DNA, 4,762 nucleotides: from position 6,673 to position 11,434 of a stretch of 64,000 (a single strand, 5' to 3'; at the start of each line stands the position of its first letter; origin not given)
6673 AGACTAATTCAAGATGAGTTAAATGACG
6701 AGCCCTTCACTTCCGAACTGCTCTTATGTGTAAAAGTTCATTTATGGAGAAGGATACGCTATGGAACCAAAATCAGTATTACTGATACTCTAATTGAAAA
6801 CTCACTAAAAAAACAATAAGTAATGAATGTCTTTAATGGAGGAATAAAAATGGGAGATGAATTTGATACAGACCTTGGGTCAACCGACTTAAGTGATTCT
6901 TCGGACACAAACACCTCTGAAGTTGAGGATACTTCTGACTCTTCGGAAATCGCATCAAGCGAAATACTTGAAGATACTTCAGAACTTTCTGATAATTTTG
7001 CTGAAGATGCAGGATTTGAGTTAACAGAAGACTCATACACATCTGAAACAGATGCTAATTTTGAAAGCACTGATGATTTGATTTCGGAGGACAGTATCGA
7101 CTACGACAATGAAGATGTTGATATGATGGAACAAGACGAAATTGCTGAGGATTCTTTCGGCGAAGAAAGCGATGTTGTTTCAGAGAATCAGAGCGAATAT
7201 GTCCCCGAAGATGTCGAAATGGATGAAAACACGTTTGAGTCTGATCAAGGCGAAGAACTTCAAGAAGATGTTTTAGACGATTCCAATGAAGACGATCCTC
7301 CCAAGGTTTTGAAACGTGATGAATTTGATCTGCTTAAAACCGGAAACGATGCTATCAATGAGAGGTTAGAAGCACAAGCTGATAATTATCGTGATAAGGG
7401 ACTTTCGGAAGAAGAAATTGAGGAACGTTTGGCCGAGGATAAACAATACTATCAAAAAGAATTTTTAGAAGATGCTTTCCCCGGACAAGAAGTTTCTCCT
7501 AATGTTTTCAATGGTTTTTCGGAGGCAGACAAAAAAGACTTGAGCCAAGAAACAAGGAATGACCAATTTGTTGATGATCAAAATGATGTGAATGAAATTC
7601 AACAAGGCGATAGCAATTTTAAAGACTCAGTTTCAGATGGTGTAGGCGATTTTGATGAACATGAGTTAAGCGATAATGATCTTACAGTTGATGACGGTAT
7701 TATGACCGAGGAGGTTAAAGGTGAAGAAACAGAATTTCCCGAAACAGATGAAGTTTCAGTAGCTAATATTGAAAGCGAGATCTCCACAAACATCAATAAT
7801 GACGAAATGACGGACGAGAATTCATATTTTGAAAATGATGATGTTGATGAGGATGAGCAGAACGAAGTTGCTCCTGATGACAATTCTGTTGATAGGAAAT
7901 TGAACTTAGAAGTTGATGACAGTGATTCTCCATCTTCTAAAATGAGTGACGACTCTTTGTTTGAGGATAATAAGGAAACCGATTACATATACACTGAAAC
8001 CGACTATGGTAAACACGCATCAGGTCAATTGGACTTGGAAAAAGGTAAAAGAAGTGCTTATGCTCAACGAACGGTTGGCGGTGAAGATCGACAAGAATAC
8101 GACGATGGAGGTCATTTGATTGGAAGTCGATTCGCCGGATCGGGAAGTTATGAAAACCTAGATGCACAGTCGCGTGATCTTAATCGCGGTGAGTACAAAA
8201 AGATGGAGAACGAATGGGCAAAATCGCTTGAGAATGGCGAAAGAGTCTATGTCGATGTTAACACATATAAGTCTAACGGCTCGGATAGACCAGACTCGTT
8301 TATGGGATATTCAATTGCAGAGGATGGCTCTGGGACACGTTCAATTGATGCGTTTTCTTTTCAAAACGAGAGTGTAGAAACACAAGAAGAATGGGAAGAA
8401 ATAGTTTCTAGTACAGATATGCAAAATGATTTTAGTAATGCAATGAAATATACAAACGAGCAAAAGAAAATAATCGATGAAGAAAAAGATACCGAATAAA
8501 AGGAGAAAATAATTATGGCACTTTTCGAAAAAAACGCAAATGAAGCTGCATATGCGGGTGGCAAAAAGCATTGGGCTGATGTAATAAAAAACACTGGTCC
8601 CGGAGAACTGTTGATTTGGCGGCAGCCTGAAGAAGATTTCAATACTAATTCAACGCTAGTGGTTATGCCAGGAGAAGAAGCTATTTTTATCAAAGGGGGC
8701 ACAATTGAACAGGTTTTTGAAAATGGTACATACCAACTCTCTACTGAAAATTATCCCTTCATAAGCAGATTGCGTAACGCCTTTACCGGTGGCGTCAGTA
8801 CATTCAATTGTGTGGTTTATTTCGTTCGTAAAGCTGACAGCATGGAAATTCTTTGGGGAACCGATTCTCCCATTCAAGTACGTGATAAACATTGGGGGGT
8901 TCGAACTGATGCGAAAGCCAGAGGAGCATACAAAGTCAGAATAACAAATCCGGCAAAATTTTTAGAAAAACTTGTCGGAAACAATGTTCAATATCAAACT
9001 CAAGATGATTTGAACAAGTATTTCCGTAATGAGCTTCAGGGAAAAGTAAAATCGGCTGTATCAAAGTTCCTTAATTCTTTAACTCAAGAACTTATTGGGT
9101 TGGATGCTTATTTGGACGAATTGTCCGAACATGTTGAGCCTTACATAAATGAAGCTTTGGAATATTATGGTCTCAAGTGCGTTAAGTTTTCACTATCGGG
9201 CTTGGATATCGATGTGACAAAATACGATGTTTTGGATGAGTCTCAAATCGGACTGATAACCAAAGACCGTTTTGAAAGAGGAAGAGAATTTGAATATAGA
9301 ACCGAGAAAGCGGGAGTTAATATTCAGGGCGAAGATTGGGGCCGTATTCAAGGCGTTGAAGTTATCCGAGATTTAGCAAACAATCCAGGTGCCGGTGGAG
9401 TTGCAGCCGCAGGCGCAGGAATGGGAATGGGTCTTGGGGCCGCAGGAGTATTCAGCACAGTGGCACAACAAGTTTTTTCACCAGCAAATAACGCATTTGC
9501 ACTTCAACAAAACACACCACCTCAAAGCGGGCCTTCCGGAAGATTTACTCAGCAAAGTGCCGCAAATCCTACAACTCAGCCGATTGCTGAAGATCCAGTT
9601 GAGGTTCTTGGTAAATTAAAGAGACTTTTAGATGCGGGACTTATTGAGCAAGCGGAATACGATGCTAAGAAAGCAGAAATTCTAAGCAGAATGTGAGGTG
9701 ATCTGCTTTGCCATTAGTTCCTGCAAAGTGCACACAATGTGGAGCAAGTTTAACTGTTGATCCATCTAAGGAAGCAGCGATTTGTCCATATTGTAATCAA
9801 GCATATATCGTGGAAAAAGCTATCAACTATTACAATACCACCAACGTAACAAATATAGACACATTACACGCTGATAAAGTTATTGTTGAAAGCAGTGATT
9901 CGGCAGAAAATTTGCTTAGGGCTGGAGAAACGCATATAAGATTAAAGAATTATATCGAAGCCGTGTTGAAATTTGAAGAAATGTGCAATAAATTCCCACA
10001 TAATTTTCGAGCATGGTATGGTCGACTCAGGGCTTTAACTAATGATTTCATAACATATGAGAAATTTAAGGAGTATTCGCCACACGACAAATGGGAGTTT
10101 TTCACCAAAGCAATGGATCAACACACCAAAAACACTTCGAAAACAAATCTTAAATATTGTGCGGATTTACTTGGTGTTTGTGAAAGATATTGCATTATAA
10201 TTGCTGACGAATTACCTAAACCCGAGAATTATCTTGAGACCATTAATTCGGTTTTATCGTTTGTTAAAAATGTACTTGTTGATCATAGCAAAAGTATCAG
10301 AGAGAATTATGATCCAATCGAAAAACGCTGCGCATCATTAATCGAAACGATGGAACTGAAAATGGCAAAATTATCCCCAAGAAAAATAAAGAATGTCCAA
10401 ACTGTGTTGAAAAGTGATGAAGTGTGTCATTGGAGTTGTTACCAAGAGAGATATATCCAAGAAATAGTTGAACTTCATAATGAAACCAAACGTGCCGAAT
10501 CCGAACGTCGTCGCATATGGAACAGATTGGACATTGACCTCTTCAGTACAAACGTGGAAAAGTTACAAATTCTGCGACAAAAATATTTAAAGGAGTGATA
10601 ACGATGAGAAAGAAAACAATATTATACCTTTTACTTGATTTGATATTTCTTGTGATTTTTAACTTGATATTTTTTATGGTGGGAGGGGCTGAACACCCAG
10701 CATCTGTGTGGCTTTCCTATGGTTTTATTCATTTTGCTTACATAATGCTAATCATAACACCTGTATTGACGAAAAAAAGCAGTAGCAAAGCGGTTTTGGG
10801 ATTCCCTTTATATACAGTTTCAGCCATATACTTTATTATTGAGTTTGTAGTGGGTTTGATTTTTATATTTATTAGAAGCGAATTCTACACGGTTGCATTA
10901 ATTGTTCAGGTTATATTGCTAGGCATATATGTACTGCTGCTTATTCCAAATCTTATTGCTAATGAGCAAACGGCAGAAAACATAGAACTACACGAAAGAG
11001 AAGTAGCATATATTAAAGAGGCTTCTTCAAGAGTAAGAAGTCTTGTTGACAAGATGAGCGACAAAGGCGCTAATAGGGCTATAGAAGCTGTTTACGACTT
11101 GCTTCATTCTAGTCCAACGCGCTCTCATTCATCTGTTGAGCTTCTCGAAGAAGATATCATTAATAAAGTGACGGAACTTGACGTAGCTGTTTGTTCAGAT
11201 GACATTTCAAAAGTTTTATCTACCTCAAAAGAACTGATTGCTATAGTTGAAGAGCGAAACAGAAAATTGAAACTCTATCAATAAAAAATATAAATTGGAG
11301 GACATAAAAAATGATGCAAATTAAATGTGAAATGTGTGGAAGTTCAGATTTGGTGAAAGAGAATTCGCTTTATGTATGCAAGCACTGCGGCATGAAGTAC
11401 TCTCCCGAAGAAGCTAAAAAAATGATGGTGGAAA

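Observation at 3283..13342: Candidate undescribed phase-variable system: HerA-type ATPase, acidic-tailed nuclease, SPFH-SHOCT and a Zn-ribbon/membrane module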

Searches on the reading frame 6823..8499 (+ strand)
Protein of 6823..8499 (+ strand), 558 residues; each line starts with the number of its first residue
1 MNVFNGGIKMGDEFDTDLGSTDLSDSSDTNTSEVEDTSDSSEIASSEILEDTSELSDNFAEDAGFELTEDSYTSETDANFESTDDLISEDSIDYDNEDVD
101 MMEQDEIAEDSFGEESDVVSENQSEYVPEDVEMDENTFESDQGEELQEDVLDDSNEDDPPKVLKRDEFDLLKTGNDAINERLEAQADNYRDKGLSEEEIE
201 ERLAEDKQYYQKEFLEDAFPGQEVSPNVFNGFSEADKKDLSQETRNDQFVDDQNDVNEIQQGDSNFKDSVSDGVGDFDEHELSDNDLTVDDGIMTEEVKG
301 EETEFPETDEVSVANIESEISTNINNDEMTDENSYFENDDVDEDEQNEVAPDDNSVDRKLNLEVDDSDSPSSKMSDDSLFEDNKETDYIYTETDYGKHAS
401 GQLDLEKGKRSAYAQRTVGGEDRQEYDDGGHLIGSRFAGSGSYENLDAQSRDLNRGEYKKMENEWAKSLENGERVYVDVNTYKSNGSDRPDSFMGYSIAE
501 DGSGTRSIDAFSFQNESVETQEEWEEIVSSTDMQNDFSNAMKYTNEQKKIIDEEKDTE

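Call 4: search_protein_families(library=pfam, proteins=[window:6823-8499:+], max_evalue=0.01)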
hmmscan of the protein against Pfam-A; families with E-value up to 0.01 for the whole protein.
window:6823-8499:+ (558 aa): 1 family
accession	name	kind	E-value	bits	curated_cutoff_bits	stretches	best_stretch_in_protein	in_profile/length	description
PF13930.12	Endonuclea_NS_2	-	1.4e-20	74.2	27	1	389-493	11-124/132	DNA/RNA non-specific endonuclease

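Call 5: search_protein_families(library=padloc, proteins=[window:6823-8499:+], max_evalue=0.01)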
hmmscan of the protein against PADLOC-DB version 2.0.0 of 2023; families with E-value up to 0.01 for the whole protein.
window:6823-8499:+ (558 aa): 0 families

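Call 9: search_protein_families(library=ncbifam, proteins=[window:6823-8499:+], max_evalue=0.01)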
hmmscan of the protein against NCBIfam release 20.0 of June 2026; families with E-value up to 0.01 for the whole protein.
window:6823-8499:+ (558 aa): 0 families

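Call 10: search_protein_families(library=phrogs, proteins=[window:6823-8499:+], max_evalue=0.01)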
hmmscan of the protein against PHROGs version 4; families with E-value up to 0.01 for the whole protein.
window:6823-8499:+ (558 aa): 0 families

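Call 34: search_protein_families(library=pfam, alignment_id=A2, max_evalue=0.001)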
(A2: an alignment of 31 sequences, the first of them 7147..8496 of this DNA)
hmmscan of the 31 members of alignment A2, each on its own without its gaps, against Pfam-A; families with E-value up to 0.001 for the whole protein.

A. member 1, window:7147-8496:+ (450 aa): 1 family
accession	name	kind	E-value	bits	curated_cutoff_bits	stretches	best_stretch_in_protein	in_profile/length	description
PF13930.12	Endonuclea_NS_2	-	9.9e-21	74.8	27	1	280-385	10-124/132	DNA/RNA non-specific endonuclease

B. families by the number of members that match (of 31 scanned): 7 families
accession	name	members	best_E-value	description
PF15644.12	Gln_amidase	5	4.4e-15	Papain fold toxin 1, glutamine deamidase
PF20573.4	DUF6782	3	2.6e-06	Putative metallopeptidase family (DUF6782)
PF14414.12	WHH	2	9.6e-13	A nuclease of the HNH/ENDO VII superfamily with conserved WHH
PF12639.13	Colicin-DNase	2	1.8e-10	DNase/tRNase domain of colicin-like bacteriocin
PF13930.12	Endonuclea_NS_2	1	9.9e-21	DNA/RNA non-specific endonuclease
PF14021.12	TNT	1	1.3e-06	Tuberculosis necrotizing toxin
PF10263.15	SprT-like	1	7.3e-05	SprT-like family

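Call 100: search_solved_structures(query=window:6850-8496:+, max_evalue=0.01)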
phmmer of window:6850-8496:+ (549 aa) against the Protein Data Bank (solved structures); distinct sequences matched with E-value up to 0.01: 2.
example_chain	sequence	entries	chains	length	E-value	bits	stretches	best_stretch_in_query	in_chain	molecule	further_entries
8guo_B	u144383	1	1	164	7.2e-16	61.6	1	392-485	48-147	Type VII secretion system protein EssD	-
8gun_A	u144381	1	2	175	2.1e-14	56.8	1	392-485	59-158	Type VII secretion system protein EssD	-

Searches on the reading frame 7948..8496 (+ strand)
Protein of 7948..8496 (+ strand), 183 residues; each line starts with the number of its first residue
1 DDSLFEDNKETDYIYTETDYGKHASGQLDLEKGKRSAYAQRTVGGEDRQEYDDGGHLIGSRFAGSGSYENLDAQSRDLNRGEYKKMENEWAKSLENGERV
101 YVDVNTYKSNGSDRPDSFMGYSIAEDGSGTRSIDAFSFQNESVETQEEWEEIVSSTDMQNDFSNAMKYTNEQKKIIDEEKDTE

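Call 64: search_dna_similar(query=window:7948-8496:+, collection=plasmids, mode=protein, max_evalue=0.001, max_rows=15)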
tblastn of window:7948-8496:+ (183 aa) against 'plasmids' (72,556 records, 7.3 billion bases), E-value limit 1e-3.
Records with a match: 80; places in all: 82; records where one place covers at least 80% of the query: 0.
Best place of each record, by identity: <60% 80.
By first word of the organism name: Ralstonia 47; Bacillus 9; Cronobacter 6; Staphylococcus 4; Pantoea 3; Pseudoalteromonas 1; Niallia 1; Pseudomonas 1; Salmonella 1; Klebsiella 1; and 6 more.
By predicted mobility (MOB-suite, as given by PLSDB): mobilizable 49; non-mobilizable 30; conjugative 1.
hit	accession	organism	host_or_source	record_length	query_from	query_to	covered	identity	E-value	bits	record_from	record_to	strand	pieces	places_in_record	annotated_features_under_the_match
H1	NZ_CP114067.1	Bacillus halotolerans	mixed culture,Sweet potato rhizosphere ...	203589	13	142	71%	42.9%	2e-22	100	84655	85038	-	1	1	T7SS effector LXG polymorphic toxin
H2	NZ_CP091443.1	Pseudoalteromonas sp. CF6-2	sediment,South Sea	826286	5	145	77%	38.9%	3e-13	74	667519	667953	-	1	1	RHS repeat-associated core domain-containing protein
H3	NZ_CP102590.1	Niallia taxi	-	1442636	10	134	68%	41.4%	8e-17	84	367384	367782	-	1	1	none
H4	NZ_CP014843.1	Bacillus licheniformis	single cell,Korean soybean paste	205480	13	118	58%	46.3%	2e-20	95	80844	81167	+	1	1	T7SS effector LXG polymorphic toxin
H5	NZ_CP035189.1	Bacillus licheniformis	cell culture,food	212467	13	118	58%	46.3%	2e-20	95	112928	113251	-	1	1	T7SS effector LXG polymorphic toxin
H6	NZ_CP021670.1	Bacillus licheniformis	cell culture,food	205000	13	118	58%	46.3%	2e-20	94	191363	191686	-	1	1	T7SS effector LXG polymorphic toxin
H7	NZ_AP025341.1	Bacillus paralicheniformis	-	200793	13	118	58%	46.3%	2e-20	94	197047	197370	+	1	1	T7SS effector LXG polymorphic toxin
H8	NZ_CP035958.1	Bacillus mycoides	cell culture,soil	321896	13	123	61%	43.0%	8e-17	84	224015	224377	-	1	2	none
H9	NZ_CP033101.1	Staphylococcus warneri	condensation water of the Shenzhou-10 ...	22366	28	134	58%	42.5%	5e-13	73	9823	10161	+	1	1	none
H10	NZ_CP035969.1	Bacillus mycoides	cell culture,soil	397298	10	118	60%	41.4%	8e-14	76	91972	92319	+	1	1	DNA/RNA non-specific endonuclease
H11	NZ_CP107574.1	Pantoea dispersa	Spermacoce stricta,Pure ...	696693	15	134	66%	37.4%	2e-11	69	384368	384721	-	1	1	DNA/RNA non-specific endonuclease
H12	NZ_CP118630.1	Pantoea dispersa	Pure isolate,soil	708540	15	134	66%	37.4%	2e-11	69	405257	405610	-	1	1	DNA/RNA non-specific endonuclease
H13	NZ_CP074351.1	Pantoea dispersa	tissue sample,leaves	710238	15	134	66%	37.4%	2e-11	69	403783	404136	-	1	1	DNA/RNA non-specific endonuclease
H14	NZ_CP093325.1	Bacillus sp. N5-665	whole organism,peat soil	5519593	10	133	68%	36.2%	4e-11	68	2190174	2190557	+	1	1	none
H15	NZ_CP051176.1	Ralstonia solanacearum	Whole organism,tomato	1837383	28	142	63%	38.8%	8e-13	73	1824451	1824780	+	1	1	none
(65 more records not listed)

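Call 67: get_annotated_region(hit=H1, flank=2500)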
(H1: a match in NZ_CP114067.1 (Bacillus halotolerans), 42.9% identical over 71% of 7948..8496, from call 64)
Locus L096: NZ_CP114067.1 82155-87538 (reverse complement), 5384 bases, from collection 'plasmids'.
description: Bacillus halotolerans strain B13 plasmid unnamed, complete sequence
organism: Bacillus halotolerans (NCBI taxid 260554)
taxonomy: Bacteria; Bacillota; Bacilli; Bacillales; Bacillaceae; Bacillus; Bacillus halotolerans
host: -; source: mixed culture,Sweet potato rhizosphere soil; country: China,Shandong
typing (MOB-suite, as given by PLSDB): non-mobilizable; replicon rep_cluster_1042
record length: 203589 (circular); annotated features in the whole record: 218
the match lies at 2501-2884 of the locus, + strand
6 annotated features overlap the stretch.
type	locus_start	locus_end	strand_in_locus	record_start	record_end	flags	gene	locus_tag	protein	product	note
CDS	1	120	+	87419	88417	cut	-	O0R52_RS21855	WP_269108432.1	DnaA N-terminal domain-containing protein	-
CDS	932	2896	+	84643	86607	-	-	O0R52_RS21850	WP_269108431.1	T7SS effector LXG polymorphic toxin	-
CDS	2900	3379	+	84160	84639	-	-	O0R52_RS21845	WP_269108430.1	antitoxin YezG family protein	-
CDS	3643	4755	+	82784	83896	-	-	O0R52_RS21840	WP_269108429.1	aspartate phosphatase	-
CDS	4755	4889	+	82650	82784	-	-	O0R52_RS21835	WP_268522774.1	hypothetical protein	-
CDS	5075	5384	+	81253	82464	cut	-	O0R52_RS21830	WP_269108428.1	DUF4062 domain-containing protein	-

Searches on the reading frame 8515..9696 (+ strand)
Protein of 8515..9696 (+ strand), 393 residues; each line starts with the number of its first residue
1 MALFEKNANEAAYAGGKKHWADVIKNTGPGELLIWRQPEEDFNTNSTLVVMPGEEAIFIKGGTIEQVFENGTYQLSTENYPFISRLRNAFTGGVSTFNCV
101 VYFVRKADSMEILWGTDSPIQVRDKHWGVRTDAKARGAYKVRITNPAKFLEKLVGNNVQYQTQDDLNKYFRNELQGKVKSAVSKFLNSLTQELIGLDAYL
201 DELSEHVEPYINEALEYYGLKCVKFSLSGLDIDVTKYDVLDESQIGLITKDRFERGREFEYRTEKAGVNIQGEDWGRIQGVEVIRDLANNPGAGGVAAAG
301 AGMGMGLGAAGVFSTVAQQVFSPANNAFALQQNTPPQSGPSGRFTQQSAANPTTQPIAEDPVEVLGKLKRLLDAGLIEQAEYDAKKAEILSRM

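Call 4: search_protein_families(library=pfam, proteins=[window:8515-9696:+], max_evalue=0.01)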
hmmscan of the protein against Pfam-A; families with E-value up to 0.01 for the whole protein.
window:8515-9696:+ (393 aa): 4 families
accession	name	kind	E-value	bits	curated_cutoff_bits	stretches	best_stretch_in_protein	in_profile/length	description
PF13421.11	Band_7_1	-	7.7e-36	124.1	24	1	39-230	8-193/211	SPFH domain-Band 7 family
PF01145.31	Band_7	-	4.6e-06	27.2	23.6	1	49-231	2-146/176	SPFH domain / Band 7 family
PF09851.14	SHOCT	-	4.9e-06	26.5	27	1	365-390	3-28/28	Short C-terminal domain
PF05120.17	GvpG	-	0.0057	17.2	30.6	0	365-393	37-65/67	Gas vesicle protein G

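Call 5: search_protein_families(library=padloc, proteins=[window:8515-9696:+], max_evalue=0.01)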
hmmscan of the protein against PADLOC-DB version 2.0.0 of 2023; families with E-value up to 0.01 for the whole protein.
window:8515-9696:+ (393 aa): 0 families

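Call 9: search_protein_families(library=ncbifam, proteins=[window:8515-9696:+], max_evalue=0.01)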
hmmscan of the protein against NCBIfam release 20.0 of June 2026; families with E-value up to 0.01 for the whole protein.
window:8515-9696:+ (393 aa): 0 families

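Call 10: search_protein_families(library=phrogs, proteins=[window:8515-9696:+], max_evalue=0.01)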
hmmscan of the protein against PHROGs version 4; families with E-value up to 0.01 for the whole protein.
window:8515-9696:+ (393 aa): 3 families
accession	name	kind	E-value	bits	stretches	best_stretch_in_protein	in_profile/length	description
phrog_888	-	unknown function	3.7e-06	27.9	1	355-390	234-269/271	-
phrog_2700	-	unknown function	2.4e-05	24.9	1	347-391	289-330/331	-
phrog_19084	-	unknown function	0.0042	17.3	1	353-390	269-306/307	-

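Call 44: search_solved_structures(query=window:8515-9696:+, max_evalue=0.01)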
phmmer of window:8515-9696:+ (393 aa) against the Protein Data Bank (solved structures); distinct sequences matched with E-value up to 0.01: 0.

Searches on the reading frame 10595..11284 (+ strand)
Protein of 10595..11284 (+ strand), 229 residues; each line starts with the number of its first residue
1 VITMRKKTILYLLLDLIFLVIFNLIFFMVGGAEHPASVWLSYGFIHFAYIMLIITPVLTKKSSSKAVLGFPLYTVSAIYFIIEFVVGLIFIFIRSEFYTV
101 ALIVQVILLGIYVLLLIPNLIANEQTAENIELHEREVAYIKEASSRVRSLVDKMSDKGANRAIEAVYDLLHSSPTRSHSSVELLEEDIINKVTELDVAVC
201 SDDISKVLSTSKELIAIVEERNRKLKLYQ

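Call 4: search_protein_families(library=pfam, proteins=[window:10595-11284:+], max_evalue=0.01)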
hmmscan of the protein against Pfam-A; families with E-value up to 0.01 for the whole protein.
window:10595-11284:+ (229 aa): 0 families

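Call 5: search_protein_families(library=padloc, proteins=[window:10595-11284:+], max_evalue=0.01)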
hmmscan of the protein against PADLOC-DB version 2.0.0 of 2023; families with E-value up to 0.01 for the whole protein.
window:10595-11284:+ (229 aa): 0 families

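Call 9: search_protein_families(library=ncbifam, proteins=[window:10595-11284:+], max_evalue=0.01)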
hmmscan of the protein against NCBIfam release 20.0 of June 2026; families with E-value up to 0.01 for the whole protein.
window:10595-11284:+ (229 aa): 0 families

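Call 10: search_protein_families(library=phrogs, proteins=[window:10595-11284:+], max_evalue=0.01)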
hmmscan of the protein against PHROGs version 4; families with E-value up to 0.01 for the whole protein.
window:10595-11284:+ (229 aa): 0 families

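Call 76: search_solved_structures(query=A5, max_evalue=1)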
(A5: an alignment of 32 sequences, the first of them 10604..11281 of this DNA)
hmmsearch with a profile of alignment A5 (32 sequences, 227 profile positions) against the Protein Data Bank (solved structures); distinct sequences matched with E-value up to 1: 14.
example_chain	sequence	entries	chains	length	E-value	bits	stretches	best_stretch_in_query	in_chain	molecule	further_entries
8qaf_A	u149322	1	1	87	0.0069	18.9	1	120-170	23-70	sc-apCC-8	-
6nuk_A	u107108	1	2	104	0.021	17.4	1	137-218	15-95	Ferredog-Diesel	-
5tgw_A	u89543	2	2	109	0.061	15.9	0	178-218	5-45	PS1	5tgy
9joz_A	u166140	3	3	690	0.13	14.8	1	23-86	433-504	Soluble cytochrome b562,Reduced folate transporter,fusion protein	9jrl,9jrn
9jri_A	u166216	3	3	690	0.13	14.8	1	23-86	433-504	Soluble cytochrome b562,Reduced folate transporter,fusion protein | Soluble cytochrome b562,Reduced folate transporter,Soluble cytochrome b562,Reduced folate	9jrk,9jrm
28jw_t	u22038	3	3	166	0.15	14.5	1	155-203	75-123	bS20c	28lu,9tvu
3gn4_A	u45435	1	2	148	0.19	14.2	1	121-172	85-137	Myosin-VI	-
2lch_A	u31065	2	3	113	0.27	13.7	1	135-222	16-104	Protein OR38 | computationally designed four-helix bundle protein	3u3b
7jh6_A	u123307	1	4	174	0.41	13.2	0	176-218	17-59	Two-domain di-Zn(II) and porphyrin-binding protein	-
2ld3_A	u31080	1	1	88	0.42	13.1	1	123-173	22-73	Myosin VI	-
2k7r_A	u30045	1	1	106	0.47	13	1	125-175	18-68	Primosomal protein dnaI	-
1lr1_A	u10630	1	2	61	0.82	12.2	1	185-221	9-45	dna-binding protein h-ns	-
1rp3_B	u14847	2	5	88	0.83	12.1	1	159-209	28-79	anti sigma factor FlgM | anti-sigma factor FlgM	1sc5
8gji_A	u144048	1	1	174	0.92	12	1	121-167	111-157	GCG binder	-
